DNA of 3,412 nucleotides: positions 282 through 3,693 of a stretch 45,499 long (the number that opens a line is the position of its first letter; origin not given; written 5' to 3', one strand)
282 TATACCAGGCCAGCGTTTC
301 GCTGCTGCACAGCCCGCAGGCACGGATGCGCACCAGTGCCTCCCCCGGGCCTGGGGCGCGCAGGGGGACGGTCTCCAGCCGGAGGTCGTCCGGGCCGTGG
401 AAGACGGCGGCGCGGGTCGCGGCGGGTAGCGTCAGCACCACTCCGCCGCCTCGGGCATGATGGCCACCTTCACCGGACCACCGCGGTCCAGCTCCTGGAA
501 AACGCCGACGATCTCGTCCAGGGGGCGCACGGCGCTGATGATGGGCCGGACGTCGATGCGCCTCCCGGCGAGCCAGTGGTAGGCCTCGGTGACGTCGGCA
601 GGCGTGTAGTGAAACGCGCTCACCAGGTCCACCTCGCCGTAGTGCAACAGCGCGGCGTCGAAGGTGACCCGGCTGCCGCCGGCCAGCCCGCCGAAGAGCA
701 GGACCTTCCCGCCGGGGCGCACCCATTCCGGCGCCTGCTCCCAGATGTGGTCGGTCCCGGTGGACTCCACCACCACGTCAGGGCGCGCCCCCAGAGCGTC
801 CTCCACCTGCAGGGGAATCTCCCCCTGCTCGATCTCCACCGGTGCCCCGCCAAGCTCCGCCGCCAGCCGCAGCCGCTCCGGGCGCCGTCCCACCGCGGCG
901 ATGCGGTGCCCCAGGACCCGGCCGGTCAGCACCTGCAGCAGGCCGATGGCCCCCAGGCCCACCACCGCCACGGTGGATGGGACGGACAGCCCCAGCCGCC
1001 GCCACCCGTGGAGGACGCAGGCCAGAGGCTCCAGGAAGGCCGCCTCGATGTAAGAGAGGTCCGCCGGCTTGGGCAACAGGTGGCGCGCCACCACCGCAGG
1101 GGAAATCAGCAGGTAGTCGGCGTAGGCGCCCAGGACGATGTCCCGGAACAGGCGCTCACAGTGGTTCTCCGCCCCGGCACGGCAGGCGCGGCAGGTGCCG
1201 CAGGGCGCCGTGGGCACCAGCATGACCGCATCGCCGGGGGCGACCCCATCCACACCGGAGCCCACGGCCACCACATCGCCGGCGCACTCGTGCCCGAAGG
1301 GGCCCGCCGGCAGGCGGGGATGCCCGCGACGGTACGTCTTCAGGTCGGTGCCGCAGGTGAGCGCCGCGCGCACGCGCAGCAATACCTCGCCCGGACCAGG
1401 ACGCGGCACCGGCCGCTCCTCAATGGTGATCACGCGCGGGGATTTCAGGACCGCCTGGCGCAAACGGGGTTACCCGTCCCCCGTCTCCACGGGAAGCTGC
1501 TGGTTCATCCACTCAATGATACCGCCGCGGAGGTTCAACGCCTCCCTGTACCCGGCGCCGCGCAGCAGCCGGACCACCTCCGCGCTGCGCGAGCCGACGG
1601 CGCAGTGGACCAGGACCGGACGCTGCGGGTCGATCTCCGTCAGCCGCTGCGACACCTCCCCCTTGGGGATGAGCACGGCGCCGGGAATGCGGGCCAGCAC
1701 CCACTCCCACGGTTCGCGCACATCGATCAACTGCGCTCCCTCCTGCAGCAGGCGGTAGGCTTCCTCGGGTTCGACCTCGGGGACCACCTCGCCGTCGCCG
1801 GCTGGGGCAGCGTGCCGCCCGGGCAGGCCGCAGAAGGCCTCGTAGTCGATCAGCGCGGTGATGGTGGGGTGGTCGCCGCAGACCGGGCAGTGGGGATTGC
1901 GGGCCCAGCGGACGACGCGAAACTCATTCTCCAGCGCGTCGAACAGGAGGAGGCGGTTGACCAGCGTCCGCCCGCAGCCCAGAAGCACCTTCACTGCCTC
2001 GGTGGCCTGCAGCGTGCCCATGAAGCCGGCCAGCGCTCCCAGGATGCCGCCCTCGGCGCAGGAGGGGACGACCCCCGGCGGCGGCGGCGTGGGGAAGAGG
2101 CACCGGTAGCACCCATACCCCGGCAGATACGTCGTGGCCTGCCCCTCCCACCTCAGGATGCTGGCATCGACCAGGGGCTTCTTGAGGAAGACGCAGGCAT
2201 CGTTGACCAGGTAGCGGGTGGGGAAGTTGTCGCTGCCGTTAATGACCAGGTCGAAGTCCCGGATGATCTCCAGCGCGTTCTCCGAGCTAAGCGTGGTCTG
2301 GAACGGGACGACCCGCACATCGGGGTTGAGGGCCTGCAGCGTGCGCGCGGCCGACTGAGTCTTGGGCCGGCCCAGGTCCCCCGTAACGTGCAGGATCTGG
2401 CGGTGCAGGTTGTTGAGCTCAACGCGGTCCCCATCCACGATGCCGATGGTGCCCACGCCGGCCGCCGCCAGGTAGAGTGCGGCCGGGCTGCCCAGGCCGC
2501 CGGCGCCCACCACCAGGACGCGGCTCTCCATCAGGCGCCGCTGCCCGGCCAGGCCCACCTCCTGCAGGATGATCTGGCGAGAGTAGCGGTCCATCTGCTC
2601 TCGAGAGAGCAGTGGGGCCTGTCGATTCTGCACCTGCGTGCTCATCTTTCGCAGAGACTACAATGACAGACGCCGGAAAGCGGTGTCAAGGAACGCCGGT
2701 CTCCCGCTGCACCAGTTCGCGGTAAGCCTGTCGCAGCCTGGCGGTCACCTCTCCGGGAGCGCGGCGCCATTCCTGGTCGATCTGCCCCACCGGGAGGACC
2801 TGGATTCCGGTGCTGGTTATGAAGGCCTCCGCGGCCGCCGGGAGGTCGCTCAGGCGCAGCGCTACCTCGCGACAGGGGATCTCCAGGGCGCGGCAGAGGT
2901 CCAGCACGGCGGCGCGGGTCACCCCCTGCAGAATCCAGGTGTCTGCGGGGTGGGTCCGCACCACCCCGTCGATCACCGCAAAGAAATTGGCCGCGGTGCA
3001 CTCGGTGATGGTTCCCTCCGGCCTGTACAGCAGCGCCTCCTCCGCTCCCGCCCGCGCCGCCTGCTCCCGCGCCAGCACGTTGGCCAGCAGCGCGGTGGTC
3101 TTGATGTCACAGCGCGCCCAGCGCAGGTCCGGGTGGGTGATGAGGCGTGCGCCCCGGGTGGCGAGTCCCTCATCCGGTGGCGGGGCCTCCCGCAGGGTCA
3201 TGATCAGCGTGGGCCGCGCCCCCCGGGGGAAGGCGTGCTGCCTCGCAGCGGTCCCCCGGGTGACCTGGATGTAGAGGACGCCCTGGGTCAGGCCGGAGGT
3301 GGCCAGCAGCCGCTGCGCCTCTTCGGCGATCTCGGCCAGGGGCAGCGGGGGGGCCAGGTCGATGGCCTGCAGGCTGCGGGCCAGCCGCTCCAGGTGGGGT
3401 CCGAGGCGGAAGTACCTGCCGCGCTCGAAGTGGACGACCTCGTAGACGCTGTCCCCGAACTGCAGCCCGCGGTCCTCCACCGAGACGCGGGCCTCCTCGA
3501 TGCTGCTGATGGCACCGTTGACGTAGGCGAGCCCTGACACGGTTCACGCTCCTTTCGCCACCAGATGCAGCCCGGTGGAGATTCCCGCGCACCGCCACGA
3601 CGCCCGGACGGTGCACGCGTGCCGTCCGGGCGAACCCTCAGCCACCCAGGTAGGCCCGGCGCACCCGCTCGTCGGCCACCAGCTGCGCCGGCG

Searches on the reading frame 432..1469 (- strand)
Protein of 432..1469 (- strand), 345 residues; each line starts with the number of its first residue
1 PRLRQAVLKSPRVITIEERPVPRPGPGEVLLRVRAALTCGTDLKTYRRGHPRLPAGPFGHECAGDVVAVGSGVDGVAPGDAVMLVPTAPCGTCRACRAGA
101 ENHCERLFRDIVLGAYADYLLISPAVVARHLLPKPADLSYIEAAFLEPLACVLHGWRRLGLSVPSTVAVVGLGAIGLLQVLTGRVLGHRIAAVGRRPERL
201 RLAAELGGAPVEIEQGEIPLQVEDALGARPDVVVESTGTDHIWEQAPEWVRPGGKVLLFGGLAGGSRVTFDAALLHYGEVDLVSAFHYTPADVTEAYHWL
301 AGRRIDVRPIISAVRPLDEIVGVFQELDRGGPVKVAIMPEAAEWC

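Call 21: search_protein_families(library=pfam, proteins=[window:432-1469:-], max_evalue=0.001)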
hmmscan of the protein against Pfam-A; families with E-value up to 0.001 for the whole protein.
window:432-1469:- (345 aa): 3 families
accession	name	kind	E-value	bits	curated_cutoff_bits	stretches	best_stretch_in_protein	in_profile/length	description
PF08240.17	ADH_N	-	1.8e-23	83.2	23.5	1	25-127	1-99/104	Alcohol dehydrogenase GroES-like domain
PF00107.32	ADH_zinc_N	-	6.4e-15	55.7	31.8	1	174-301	1-128/129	Zinc-binding dehydrogenase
PF16912.11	Glu_dehyd_C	-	3.5e-07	30.4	34.9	1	163-276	30-145/211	Glucose dehydrogenase C-terminus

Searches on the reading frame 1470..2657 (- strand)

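Call 21: search_protein_families(library=pfam, proteins=[window:1470-2657:-], max_evalue=0.001)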
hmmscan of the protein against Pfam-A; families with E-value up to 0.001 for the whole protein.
window:1470-2657:- (395 aa): 3 families
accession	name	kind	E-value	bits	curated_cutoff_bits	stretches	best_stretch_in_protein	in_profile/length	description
PF00899.27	ThiF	-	1.8e-84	283.1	28.1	1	25-259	1-238/238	ThiF family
PF00581.25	Rhodanese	-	1.7e-18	67.4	22.2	1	297-385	2-101/102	Rhodanese-like domain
PF03435.24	Sacchrp_dh_NADP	-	5.1e-06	27.3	25.1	1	47-167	1-100/129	Saccharopine dehydrogenase NADP binding domain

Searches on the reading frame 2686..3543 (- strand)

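Call 21: search_protein_families(library=pfam, proteins=[window:2686-3543:-], max_evalue=0.001)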
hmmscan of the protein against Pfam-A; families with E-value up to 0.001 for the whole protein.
window:2686-3543:- (285 aa): 1 family
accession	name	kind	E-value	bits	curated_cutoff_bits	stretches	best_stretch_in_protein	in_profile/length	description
PF01063.24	Aminotran_4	-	3.2e-51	174.8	28.5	1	33-255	2-223/223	Amino-transferase class IV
